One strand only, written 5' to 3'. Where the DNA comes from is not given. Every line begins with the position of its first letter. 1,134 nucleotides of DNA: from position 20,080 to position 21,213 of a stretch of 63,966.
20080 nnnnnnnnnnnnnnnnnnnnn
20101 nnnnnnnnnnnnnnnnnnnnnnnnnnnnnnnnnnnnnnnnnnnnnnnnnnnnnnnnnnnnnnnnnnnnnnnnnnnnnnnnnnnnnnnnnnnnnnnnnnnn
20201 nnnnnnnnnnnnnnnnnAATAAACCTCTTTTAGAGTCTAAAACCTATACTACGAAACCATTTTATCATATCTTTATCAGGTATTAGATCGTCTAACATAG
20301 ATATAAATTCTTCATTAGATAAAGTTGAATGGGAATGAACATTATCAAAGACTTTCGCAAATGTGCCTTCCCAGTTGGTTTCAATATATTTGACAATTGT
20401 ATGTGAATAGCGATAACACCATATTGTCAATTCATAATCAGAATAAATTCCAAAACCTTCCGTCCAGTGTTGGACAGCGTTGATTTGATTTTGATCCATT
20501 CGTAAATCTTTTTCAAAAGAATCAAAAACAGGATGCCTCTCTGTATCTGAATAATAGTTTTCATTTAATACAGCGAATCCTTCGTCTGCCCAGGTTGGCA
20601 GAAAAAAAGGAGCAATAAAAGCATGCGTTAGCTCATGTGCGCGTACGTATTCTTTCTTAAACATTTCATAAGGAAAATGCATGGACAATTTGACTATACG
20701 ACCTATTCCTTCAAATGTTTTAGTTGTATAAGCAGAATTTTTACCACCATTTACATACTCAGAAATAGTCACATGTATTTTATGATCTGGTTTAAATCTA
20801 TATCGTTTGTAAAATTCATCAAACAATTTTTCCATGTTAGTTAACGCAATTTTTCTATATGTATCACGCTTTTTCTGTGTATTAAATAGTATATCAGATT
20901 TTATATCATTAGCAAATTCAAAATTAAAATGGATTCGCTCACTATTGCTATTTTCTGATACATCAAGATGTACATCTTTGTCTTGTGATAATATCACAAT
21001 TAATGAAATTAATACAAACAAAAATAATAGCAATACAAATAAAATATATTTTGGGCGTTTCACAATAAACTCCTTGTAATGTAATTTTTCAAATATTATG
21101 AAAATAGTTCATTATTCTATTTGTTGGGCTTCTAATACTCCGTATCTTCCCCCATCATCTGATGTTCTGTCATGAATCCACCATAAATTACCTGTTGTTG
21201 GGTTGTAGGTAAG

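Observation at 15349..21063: Island of envelope-targeted genes around the endolysin: HExxH protease, OMP beta-barrel, DUF805 protein, a paralog pair and a collagen-like lipoprotein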

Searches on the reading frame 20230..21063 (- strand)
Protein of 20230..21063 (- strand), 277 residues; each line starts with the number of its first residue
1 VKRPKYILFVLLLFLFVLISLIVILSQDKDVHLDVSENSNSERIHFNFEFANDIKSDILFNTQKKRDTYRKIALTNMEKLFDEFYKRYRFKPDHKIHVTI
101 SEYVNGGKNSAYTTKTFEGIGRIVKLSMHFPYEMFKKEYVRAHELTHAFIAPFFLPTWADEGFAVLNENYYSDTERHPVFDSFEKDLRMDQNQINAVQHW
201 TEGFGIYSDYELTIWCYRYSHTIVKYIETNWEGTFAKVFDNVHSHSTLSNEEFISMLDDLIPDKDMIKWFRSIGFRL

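Call 3: search_protein_families(library=pfam, max_evalue=0.1, proteins=[window:20230-21063:-])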
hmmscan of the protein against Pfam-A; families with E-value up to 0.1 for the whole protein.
window:20230-21063:- (277 aa): 1 family
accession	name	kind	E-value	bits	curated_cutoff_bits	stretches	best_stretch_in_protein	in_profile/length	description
PF13485.12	Peptidase_MA_2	-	0.0065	16.7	32.4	1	155-250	90-178/201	Peptidase MA superfamily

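Call 4: search_protein_families(library=phrogs, max_evalue=0.01, proteins=[window:20230-21063:-])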
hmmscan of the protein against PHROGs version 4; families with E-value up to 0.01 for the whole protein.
window:20230-21063:- (277 aa): 0 families

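Call 22: find_homologous_proteins(query=A2, max_evalue=0.001)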
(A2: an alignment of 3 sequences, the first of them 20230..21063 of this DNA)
Query A2 (3 sequences) (277 aa, profile of the alignment): 53 proteins with E <= 0.001 among 2177 candidates.
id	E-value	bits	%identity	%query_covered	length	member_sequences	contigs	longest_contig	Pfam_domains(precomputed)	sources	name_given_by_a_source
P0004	1.1e-158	545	57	99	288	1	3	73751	-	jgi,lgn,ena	-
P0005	6.4e-150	517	52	84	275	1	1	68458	-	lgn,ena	-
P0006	1.7e-147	509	100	92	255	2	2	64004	-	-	-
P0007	3.8e-116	406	54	98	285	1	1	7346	-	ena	-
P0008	1.6e-115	404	64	86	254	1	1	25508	-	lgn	-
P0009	5.8e-115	402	59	99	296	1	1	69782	-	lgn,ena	-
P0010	9.9e-115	401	55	97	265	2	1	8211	-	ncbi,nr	ncbi:MAG: hypothetical protein F4118_12365 [Acidimicrobiaceae bacterium]|nr:hypothetical protein [Ac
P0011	3.1e-112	393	58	90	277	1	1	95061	-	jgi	-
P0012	1.5e-106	374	54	97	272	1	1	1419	-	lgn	-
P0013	7.6e-105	369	55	87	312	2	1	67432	-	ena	-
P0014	8.5e-104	365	53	84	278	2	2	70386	-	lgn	-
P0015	1.0e-102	362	47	96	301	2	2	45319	-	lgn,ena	-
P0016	1.3e-102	361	50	90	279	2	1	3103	-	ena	-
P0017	9.6e-102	359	48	96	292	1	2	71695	-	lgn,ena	-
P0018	6.9e-100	352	49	96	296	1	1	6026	-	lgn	-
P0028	2.1e-42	164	36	79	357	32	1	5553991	-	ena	-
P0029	2.3e-42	164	34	86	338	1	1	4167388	-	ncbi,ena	-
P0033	2.9e-41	160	31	91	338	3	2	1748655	-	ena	-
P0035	1.5e-40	158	30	91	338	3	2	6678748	-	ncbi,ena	-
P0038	7.2e-39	152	32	86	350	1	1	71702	-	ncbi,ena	-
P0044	4.0e-36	143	32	83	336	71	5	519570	PF13402.13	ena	-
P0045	7.1e-36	142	31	84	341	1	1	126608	PF13485.12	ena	-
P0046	1.8e-35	141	33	74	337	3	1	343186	PF13402.13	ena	-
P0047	1.3e-34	138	33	84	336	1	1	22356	PF13402.13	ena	-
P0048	6.6e-34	136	36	65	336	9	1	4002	PF13402.13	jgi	jgi:hypothetical protein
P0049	1.8e-33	135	30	87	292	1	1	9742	-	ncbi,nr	ncbi:MAG: hypothetical protein O7E52_21840, partial [Candidatus Poribacteria bacterium]|nr:hypotheti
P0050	2.1e-33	134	32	70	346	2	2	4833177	-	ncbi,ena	-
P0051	1.2e-30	125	30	79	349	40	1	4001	PF13402.13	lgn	-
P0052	3.6e-29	120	29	84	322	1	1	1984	PF13402.13,PF13485.12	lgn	-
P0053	6.4e-29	120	31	70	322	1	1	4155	PF13402.13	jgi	jgi:hypothetical protein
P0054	4.3e-27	114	30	82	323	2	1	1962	PF13485.12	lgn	-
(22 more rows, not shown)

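Call 26: search_solved_structures(query=A3, max_evalue=1)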
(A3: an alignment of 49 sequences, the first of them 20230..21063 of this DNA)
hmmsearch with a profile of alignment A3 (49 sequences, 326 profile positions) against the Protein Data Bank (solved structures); distinct sequences matched with E-value up to 1: 3.
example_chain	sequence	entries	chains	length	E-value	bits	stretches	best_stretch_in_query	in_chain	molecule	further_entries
4fca_A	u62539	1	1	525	0.00094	21.7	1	256-322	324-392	Conserved domain protein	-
5ev7_A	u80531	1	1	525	0.00094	21.7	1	256-322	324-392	Conserved domain protein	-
6a8z_A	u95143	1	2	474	0.49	12.8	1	165-204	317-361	Zinc metalloprotease, putative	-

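Call 29: list_cluster_members(proteins=[P0029, P0035, P0050, P0038, P0010, P0049, P0033, P0028])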
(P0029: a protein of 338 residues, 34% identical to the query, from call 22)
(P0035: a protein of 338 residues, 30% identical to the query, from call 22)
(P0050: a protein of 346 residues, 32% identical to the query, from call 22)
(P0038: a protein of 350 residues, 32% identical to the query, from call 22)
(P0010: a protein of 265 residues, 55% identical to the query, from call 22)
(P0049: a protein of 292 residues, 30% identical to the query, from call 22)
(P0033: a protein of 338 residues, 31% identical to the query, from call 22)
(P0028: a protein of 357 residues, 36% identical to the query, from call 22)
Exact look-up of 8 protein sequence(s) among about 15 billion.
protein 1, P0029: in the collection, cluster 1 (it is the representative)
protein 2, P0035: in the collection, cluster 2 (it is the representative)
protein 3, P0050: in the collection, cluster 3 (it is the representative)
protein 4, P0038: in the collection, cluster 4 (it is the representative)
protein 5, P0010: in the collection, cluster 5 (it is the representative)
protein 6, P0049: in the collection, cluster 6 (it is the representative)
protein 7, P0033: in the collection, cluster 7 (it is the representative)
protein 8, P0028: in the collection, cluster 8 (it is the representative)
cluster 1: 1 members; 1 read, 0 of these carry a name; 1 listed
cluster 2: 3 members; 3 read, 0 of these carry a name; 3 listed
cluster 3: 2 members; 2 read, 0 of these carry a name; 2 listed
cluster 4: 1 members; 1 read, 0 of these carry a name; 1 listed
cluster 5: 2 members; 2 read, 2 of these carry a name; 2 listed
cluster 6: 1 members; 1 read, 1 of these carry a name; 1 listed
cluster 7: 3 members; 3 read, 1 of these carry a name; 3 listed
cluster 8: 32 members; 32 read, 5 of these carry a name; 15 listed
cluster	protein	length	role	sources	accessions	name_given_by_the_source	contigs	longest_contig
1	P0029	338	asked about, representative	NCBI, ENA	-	-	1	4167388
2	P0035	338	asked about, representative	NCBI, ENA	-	-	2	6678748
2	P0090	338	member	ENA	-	-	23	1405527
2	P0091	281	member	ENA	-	-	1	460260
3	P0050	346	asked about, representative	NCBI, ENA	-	-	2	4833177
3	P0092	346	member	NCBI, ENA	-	-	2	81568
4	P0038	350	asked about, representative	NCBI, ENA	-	-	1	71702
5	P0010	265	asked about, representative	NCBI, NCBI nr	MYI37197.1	MAG: hypothetical protein F4118_12365 [Acidimicrobiaceae bacterium] | hypothetical protein [Acidimicrobiaceae bacterium]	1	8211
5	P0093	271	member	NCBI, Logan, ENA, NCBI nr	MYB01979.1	hypothetical protein F4X90_20210 [Candidatus Poribacteria bacterium] | hypothetical protein [Candidatus Poribacteria bacterium]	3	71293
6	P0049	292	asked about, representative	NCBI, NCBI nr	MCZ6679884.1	MAG: hypothetical protein O7E52_21840, partial [Candidatus Poribacteria bacterium] | hypothetical protein [Candidatus Poribacteria bacterium]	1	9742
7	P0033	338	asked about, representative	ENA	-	-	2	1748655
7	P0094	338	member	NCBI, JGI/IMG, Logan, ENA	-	hypothetical protein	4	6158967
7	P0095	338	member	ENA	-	-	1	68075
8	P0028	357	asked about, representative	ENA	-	-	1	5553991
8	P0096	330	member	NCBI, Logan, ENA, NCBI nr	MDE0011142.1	MAG: hypothetical protein OXU36_08340 [Candidatus Poribacteria bacterium] | hypothetical protein [Candidatus Poribacteria bacterium]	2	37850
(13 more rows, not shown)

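Call 35: predict_structure(alignment_id=A3)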
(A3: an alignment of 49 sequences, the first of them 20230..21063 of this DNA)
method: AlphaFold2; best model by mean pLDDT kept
length: 277 residues; sequences in the alignment: 49
mean_pLDDT: 91.1   pTM: 0.82
mean pLDDT of the five models: 91.1, 90.8, 90.4, 89.8, 88.8
residues with pLDDT >= 90: 221; 70-90: 33; 50-70: 8; < 50: 15
segments of 3 or more residues with pLDDT < 50: 28-40
pLDDT, mean of each block of 10 residues (from residue 1): 74 91 63 44 83 98 98 96 95 94 96 94 95 98 98 96 98 96 95 96 84 96 98 95 91 97 97 97
secondary structure, 60 per line:
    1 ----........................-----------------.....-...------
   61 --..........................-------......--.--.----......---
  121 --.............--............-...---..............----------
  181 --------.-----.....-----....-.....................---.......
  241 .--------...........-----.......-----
elements in order: H5-28 E46-50 H63-88 E96-101 E112-117 E123-131 H132-135 H138-149 H157-170 H196-199 H205-208 H210-230 H234-241 H250-260 H266-272

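Call 37: fold_search(model_id=the predicted structure, library=pdb)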
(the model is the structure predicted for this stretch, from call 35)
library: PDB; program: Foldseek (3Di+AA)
matches with E <= 10: 128; with E <= 0.001: 1
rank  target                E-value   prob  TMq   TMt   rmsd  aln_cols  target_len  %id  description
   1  7p7p_B                8.9e-04  1.00  0.47  0.16   8.7       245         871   15  Crystal structure of ERAP2 aminopeptidase in complex with phosphinic pseudotripeptide((1R)-1-Amino-3-phenylpropyl){(2S (released 2022-01-26)
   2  3q7j_A                2.3e-03  1.00  0.51  0.20   4.9       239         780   10  Engineered Thermoplasma Acidophilum F3 factor mimics human aminopeptidase N (APN) as a target for anticancer drug deve (released 2011-07-27)
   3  1z1w                  4.1e-03  1.00  0.47  0.19   6.1       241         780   14  Crystal structures of the tricorn interacting facor F3 from Thermoplasma acidophilum, a zinc aminopeptidase in three dif (released 2005-05-31)
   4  8jt1_A                1.4e-02  0.99  0.43  0.25   7.2       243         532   11  COLLAGENASE FROM GRIMONTIA (VIBRIO) HOLLISAE 1706B COMPLEXED WITH GLY-PRO-HYP-GLY-PRO-HYP (released 2024-02-07)
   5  3chp                  1.7e-02  0.98  0.43  0.22   7.4       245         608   11  Crystal structure of leukotriene a4 hydrolase in complex with (3S)-3-amino-4-oxo-4-[(4-phenylmethoxyphenyl)amino]butanoi (released 2008-04-22)
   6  3b7s_A                1.8e-02  0.97  0.40  0.20   8.2       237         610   11  [E296Q]LTA4H in complex with RSR substrate (released 2008-09-16)
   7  5nie_B                2.0e-02  0.98  0.43  0.21   7.6       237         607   11  Crystal structure of human LTA4H mutant R563A in open conformation (released 2017-08-23)
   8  7xyo_A                2.0e-02  0.96  0.42  0.25   7.4       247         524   12  Crystal Structure of a M61 aminopeptidase family member from Myxococcus fulvus (released 2023-06-07)
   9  7wss_A                2.3e-02  0.97  0.42  0.24   7.4       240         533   12  Collagenase from Grimontia (Vibrio) hollisae 1706B (released 2022-06-29)
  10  3fui                  2.6e-02  0.95  0.39  0.20   8.6       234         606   12  Leukotriene A4 hydrolase in complex with N-benzyl-4-[(2R)-pyrrolidin-2-ylmethoxy]aniline (released 2009-07-28)
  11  7xyo_B                2.9e-02  0.96  0.43  0.26   7.2       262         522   12  Crystal Structure of a M61 aminopeptidase family member from Myxococcus fulvus (released 2023-06-07)
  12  4gaa_A                3.3e-02  0.96  0.44  0.23   7.6       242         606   13  Structure of Leukotriene A4 hydrolase from Xenopus laevis complexed with inhibitor bestatin (released 2013-06-12)
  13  5ni4_B                3.3e-02  0.96  0.42  0.21   7.4       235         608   11  Crystal structure of human LTA4H mutant E271A in complex with LTA4 (crystal form II) (released 2017-08-23)
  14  3fum                  3.7e-02  0.97  0.44  0.22   7.3       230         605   12  Leukotriene A4 hydrolase in complex with (R)-pyridin-4-yl[4-(2-pyrrolidin-1-ylethoxy)phenyl]methanol (released 2009-07-28)
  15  3o0y_A                3.7e-02  0.57  0.26  0.14  15.8       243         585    9  The crystal structure of the putative lipoprotein from Colwellia psychrerythraea (released 2010-09-22)
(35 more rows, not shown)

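Call 45: find_encoding_contigs(protein=P0035, flank=6000, max_places=2)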
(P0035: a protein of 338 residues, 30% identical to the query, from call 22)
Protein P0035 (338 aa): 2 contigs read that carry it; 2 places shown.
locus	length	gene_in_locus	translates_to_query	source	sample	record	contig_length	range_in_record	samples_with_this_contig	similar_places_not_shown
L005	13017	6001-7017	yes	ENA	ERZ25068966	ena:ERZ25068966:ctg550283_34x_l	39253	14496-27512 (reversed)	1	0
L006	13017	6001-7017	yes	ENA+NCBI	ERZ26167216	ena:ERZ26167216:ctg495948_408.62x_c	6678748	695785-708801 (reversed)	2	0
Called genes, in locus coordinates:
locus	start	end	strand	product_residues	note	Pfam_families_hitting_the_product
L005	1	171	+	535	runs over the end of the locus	PF01839:FG-GAP (faint), PF13517:FG-GAP_3, PF07593:UnbV_ASPIC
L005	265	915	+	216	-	-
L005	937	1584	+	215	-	-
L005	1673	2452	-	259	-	PF00857:Isochorismatase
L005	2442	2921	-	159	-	PF13527:Acetyltransf_9 (weak), PF00583:Acetyltransf_1, PF13420:Acetyltransf_4 (weak), PF13673:Acetyltransf_10, PF13508:Acetyltransf_7, PF08445:FR47 (weak)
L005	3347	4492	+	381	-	PF12897:Asp_aminotransf, PF00155:Aminotran_1_2, PF01053:Cys_Met_Meta_PP (weak)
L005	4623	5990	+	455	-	PF00884:Sulfatase, PF01663:Phosphodiest, PF01676:Metalloenzyme (weak), PF16347:SGSH_C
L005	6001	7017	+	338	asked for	-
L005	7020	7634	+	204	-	-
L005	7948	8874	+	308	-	PF01075:Glyco_transf_9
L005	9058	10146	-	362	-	-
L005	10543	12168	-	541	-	PF00118:Cpn60_TCP1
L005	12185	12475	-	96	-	PF00166:Cpn10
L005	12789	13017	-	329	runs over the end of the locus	PF01408:GFO_IDH_MocA, PF22725:GFO_IDH_MocA_C3, PF02894:GFO_IDH_MocA_C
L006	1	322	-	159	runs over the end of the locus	PF13527:Acetyltransf_9 (weak), PF00583:Acetyltransf_1, PF13420:Acetyltransf_4 (weak), PF13673:Acetyltransf_10, PF13508:Acetyltransf_7, PF08445:FR47 (weak)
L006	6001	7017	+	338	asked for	-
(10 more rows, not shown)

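Call 46: find_encoding_contigs(protein=P0011, flank=8000, max_places=2)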
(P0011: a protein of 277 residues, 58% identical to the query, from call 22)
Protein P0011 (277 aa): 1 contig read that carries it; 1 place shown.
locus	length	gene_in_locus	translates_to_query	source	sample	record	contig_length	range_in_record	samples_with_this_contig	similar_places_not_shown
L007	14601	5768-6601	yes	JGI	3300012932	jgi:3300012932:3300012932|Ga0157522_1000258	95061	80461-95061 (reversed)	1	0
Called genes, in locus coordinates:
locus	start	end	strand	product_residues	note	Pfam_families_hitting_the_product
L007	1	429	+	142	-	?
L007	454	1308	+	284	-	-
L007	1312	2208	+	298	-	-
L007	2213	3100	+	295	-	-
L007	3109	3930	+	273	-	-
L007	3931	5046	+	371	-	-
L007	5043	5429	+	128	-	-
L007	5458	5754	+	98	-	-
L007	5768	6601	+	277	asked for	-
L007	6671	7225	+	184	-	-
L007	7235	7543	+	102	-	-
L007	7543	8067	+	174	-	-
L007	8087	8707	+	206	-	-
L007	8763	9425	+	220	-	-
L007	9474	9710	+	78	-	-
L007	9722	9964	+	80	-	-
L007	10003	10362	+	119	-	-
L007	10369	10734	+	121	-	PF05656:DUF805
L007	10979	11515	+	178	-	-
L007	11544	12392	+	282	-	PF11655:DUF2589 (weak)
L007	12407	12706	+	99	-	-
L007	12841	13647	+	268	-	PF00959:Phage_lysozyme (faint)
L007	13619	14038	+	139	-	-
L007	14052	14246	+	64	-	-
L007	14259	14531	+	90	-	-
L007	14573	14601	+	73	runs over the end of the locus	PF01176:eIF-1a, PF16745:RsgA_N (weak)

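Call 51: find_related_loci(query=A2, collection=viral_contigs, flank=10000)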
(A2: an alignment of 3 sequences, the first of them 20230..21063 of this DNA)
Query A2 (277 aa) in viral_contigs; peptide patterns used: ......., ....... (x = any residue, [..] = any of these).
108 stretches matched a pattern; 1 encode a relative of the query (tblastn E <= 1e-3); 1 distinct loci.
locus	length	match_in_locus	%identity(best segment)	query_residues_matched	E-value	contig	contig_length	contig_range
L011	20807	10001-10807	47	10-275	4e-83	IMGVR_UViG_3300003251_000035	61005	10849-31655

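Call 52: find_encoding_contigs(protein=P0009, flank=10000, max_places=1)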
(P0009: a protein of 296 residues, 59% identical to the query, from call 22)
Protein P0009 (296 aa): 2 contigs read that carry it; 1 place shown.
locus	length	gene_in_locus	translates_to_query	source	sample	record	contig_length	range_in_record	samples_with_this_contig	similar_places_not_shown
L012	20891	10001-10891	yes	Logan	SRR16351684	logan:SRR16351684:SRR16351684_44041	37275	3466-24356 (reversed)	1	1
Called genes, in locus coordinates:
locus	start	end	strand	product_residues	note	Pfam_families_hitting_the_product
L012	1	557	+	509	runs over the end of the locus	PF19078:Big_12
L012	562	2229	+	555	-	-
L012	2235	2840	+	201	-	-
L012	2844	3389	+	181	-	-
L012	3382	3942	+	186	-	-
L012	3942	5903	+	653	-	-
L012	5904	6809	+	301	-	-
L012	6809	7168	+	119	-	-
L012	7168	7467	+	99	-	PF19078:Big_12 (weak)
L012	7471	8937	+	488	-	PF26689:FIDD (faint)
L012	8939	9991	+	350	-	-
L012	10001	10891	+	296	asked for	-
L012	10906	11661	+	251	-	-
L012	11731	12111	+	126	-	PF05656:DUF805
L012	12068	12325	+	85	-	-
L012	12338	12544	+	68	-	-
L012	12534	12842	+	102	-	-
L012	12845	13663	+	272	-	-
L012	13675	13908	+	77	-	-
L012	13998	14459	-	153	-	-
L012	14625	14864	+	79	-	-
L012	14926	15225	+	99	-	-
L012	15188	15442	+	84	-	-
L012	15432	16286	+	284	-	-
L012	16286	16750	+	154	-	PF01467:CTP_transf_like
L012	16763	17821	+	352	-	-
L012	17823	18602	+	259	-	PF01370:Epimerase, PF04321:RmlD_sub_bind (faint), PF07993:NAD_binding_4 (faint), PF16363:GDP_Man_Dehyd (faint)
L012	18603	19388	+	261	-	-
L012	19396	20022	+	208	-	PF05050:Methyltransf_21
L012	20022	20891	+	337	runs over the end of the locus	-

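Call 53: find_encoding_contigs(protein=P0013, flank=10000, max_places=1)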
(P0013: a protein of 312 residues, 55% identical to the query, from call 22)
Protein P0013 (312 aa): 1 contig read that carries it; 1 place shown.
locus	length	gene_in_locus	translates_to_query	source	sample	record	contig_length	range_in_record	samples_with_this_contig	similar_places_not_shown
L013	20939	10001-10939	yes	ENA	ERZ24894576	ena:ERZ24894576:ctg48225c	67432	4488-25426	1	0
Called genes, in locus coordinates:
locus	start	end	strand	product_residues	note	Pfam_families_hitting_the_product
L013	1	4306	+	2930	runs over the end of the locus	?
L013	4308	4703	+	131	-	-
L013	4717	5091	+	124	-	-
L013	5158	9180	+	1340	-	PF24243:Phage_tail_C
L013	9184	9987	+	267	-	-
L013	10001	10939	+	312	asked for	-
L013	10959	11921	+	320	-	-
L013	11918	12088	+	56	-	-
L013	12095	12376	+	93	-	-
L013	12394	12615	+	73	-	-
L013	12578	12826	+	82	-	-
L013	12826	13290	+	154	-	-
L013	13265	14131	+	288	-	PF09374:PG_binding_3 (weak)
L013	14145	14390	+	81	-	PF24729:Acb2_Tad1_hairpin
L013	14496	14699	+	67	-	PF13411:MerR_1, PF00376:MerR, PF12728:HTH_17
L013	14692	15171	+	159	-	-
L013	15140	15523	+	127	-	-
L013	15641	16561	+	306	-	-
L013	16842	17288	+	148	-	PF25109:HAD_PNKP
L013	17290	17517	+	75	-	-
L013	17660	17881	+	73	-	-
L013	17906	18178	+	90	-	-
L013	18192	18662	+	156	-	PF18907:DUF5662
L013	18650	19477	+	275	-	PF00483:NTP_transferase, PF01128:IspD (weak), PF12804:NTP_transf_3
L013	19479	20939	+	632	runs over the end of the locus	PF19773:DUF6259, PF00404:Dockerin_1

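Call 54: find_encoding_contigs(protein=P0014, flank=10000, max_places=1)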
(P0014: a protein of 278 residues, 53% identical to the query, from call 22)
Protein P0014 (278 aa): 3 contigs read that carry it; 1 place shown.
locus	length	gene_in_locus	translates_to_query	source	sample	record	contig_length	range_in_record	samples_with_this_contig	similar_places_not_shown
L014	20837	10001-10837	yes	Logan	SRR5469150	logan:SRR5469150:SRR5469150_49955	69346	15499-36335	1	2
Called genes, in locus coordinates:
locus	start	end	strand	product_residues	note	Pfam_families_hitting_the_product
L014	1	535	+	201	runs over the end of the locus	-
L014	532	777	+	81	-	-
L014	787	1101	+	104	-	-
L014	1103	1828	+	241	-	-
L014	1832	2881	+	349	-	-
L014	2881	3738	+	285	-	-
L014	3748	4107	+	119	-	-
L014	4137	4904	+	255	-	-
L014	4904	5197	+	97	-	PF19078:Big_12 (weak)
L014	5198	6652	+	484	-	PF26689:FIDD (faint)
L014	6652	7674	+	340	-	-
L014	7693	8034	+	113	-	-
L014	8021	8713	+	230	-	-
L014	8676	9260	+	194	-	-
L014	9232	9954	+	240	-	-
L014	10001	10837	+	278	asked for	-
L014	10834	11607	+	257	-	PF00959:Phage_lysozyme (weak)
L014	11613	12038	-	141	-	-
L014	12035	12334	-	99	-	-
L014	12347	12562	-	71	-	-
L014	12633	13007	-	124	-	-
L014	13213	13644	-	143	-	-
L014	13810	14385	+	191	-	-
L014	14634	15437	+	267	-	PF01370:Epimerase, PF04321:RmlD_sub_bind, PF07993:NAD_binding_4 (faint), PF16363:GDP_Man_Dehyd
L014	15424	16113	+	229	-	-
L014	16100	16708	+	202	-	PF02223:Thymidylate_kin (faint)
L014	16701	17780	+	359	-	-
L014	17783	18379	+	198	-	PF05050:Methyltransf_21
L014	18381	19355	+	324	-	-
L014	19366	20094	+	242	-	-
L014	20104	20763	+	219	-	PF02223:Thymidylate_kin (weak)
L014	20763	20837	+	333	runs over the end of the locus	-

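Call 55: find_encoding_contigs(protein=P0017, flank=10000, max_places=1)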
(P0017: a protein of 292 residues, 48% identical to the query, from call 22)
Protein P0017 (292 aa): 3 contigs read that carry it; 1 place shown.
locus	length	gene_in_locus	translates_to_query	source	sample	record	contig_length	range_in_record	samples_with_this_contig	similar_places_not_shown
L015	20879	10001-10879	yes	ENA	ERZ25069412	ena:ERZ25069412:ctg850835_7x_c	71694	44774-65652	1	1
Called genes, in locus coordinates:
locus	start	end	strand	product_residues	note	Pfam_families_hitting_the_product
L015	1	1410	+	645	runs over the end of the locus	-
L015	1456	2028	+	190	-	-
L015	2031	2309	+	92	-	-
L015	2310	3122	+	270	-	-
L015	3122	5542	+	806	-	-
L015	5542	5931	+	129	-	-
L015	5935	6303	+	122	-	-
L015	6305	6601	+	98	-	PF19078:Big_12 (weak)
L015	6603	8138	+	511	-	-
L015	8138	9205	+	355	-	-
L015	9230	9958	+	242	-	-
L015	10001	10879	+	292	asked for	-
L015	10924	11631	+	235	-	-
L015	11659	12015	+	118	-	PF05656:DUF805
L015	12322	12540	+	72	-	-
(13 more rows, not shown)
